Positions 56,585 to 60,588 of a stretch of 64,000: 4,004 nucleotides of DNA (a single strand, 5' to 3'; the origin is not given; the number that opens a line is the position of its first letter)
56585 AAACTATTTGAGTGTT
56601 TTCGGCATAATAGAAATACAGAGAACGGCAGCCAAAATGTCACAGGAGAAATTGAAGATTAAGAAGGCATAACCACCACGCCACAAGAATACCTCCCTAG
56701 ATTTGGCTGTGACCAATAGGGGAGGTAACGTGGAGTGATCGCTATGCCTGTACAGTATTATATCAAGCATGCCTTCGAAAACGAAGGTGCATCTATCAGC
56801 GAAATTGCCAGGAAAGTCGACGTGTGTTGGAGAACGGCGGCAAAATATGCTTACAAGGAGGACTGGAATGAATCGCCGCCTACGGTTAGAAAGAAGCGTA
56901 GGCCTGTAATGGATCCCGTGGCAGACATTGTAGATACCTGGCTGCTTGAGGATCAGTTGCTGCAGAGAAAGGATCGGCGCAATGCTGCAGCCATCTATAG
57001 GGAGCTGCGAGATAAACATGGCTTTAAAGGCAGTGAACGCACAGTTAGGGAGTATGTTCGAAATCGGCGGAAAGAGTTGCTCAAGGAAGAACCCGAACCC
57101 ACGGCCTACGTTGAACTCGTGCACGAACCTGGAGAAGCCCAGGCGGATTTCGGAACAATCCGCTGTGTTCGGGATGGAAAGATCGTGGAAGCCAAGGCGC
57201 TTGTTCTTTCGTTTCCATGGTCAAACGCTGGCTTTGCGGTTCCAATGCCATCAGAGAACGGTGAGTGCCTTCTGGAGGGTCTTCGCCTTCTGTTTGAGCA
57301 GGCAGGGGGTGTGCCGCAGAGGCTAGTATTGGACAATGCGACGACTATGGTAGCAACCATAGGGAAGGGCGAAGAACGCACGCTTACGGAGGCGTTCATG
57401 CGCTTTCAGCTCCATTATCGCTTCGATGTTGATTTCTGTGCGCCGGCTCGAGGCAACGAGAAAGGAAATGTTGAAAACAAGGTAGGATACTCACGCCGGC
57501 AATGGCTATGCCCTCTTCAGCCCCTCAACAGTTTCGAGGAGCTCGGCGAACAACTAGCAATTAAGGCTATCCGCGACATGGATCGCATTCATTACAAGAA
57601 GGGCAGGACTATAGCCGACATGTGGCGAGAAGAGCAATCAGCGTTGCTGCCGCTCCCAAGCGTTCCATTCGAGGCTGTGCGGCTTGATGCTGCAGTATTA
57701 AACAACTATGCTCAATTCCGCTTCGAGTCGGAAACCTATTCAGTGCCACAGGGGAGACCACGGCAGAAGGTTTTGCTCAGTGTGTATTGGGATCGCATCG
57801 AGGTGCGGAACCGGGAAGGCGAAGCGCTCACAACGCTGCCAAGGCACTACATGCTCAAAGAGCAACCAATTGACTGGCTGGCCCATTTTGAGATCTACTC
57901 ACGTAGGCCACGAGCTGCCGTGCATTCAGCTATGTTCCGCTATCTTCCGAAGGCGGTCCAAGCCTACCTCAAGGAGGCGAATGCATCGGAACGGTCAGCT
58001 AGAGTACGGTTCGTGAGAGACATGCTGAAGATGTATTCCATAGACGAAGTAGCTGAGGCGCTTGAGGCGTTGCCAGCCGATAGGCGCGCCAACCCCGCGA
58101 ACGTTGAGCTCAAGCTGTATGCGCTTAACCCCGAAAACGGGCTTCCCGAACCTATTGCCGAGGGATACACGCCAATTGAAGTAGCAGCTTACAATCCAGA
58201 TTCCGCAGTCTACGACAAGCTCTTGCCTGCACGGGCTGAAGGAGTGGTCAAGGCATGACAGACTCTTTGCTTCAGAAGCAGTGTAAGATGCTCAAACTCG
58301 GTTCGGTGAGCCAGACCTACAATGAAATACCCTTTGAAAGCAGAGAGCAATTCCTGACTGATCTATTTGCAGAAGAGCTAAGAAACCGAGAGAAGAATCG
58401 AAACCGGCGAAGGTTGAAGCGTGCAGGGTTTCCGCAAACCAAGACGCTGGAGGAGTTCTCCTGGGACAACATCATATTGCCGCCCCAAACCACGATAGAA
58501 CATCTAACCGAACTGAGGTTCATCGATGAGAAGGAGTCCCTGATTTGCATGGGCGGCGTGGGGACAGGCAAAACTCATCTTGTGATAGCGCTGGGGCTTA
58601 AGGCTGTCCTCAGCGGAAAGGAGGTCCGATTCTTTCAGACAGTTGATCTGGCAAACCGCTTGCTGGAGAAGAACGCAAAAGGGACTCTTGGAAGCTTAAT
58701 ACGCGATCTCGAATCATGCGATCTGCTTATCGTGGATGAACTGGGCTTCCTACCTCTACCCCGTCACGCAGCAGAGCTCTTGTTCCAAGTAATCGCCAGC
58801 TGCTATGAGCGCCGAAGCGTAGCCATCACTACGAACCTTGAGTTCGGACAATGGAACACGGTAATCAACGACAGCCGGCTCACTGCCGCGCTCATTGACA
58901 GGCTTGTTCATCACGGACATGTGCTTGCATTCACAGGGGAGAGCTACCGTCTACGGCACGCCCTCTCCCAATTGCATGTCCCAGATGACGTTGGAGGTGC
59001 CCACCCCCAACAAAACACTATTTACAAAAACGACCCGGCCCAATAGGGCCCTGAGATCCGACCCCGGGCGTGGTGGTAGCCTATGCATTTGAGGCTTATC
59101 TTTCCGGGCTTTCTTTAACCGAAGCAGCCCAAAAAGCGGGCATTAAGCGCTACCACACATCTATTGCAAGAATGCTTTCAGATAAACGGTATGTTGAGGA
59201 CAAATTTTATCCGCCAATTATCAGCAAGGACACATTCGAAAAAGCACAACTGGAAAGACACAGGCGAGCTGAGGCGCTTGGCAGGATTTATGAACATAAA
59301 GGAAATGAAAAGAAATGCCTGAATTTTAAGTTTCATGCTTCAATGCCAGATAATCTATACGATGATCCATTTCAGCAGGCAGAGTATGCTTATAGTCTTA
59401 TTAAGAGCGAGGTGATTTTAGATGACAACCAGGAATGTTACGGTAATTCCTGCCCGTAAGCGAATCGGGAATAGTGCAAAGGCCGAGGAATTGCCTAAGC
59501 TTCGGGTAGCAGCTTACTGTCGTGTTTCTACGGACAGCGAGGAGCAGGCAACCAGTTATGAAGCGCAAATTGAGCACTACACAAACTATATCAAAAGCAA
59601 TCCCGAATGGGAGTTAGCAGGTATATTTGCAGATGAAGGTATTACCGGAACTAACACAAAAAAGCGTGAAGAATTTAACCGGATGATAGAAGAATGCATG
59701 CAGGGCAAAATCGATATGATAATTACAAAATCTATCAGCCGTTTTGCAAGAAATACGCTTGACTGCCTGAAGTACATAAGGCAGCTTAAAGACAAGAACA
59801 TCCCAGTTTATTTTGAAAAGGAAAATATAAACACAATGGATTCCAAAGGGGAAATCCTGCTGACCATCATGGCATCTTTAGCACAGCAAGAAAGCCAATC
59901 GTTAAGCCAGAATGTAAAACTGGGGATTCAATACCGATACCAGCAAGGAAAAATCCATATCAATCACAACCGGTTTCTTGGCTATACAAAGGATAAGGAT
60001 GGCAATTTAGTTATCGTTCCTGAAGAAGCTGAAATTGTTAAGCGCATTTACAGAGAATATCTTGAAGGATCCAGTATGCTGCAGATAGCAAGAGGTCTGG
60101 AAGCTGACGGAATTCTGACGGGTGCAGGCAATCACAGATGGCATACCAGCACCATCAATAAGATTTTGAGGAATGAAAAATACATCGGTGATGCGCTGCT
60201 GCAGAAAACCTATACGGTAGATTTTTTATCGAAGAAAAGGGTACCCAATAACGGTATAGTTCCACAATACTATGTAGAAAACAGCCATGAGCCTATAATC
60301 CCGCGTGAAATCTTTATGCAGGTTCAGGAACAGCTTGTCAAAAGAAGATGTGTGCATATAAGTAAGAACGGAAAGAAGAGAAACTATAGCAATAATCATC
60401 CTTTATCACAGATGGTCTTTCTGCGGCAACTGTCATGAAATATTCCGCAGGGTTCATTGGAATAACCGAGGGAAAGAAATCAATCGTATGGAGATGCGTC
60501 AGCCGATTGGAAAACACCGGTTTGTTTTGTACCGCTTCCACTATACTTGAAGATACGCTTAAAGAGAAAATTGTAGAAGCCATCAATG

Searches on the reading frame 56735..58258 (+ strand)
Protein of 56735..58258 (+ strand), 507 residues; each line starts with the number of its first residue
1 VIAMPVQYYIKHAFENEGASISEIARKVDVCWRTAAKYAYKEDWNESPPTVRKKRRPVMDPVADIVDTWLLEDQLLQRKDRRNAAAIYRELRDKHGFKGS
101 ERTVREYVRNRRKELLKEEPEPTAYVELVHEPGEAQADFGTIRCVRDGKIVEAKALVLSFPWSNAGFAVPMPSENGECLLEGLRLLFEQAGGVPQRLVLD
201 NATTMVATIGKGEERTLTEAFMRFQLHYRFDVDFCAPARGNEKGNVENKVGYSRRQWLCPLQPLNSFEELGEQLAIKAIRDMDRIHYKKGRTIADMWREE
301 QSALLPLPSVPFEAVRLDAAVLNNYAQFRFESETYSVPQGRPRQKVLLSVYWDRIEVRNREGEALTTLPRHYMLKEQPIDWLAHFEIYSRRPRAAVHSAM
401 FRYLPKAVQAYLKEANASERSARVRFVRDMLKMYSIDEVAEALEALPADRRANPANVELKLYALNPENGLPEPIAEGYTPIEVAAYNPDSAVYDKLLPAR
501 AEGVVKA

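Call 43: search_protein_families(library=pfam, proteins=[window:56735-58258:+], max_evalue=0.001)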
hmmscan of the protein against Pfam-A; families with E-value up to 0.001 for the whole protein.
window:56735-58258:+ (507 aa): 1 family
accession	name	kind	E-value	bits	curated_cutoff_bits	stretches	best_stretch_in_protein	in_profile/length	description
PF22483.2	Mu-transpos_C_2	-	2.9e-06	27.3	27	1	307-372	1-65/73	Mu transposase, C-terminal domain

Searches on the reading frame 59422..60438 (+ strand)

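Call 43: search_protein_families(library=pfam, proteins=[window:59422-60438:+], max_evalue=0.001)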
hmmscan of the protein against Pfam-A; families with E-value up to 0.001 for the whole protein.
window:59422-60438:+ (338 aa): 2 families
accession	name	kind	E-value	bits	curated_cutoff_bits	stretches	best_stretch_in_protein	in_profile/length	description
PF00239.26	Resolvase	-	5.8e-36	124.2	23.3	1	29-177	1-144/145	Resolvase, N terminal domain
PF07508.19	Recombinase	-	1.4e-25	89.9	21.1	1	200-307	1-101/102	Recombinase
